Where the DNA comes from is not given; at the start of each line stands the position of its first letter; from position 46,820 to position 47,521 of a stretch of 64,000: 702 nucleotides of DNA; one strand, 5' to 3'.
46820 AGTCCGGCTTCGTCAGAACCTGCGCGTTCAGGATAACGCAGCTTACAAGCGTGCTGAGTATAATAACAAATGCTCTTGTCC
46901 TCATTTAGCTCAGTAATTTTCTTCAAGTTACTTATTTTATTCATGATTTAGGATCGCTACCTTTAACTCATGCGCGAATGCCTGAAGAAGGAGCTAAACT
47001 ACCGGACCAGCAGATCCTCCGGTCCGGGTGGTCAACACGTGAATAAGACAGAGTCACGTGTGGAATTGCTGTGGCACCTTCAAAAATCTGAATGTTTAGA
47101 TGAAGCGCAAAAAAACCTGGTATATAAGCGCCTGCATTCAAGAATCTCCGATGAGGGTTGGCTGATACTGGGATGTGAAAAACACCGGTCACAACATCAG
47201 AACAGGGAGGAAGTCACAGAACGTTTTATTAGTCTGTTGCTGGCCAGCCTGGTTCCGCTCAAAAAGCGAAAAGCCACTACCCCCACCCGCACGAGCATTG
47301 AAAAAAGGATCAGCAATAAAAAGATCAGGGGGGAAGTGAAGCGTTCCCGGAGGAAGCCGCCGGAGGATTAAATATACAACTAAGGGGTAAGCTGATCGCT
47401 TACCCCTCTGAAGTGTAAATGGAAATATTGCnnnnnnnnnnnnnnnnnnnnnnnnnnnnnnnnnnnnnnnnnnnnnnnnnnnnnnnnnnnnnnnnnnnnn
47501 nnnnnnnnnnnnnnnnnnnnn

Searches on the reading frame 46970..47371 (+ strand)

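Call 3: search_protein_families(library=pfam, proteins=[window:46970-47371:+], max_evalue=0.01)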
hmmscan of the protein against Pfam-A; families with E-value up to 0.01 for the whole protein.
window:46970-47371:+ (133 aa): 1 family
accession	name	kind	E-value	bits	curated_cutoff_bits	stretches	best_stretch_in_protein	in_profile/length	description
PF00472.26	RF-1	-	1.6e-20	73.7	35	1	6-126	9-108/116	RF-1 domain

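Call 4: search_protein_families(library=ncbifam, proteins=[window:46970-47371:+], max_evalue=0.01)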
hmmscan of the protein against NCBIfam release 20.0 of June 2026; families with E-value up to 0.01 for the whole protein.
window:46970-47371:+ (133 aa): 5 families
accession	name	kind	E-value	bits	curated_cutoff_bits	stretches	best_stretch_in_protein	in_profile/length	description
NF006718.0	PRK09256.1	equivalog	4.1e-39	133.5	100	1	6-130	14-137/140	alternative ribosome rescue aminoacyl-tRNA hydrolase ArfB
TIGR00020.2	prfB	exception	6.3e-11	41.9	370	1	6-103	226-294/353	peptide chain release factor 2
TIGR03072.1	release_prfH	equivalog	1.2e-10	41.3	166.65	1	3-33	102-132/200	peptide chain release factor H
NF001859.2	PRK00591.1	equivalog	2.1e-09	37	400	1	6-111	213-293/347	peptide chain release factor 1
TIGR00019.1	prfA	equivalog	9.2e-08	31.4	423.25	1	7-34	222-249/361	peptide chain release factor 1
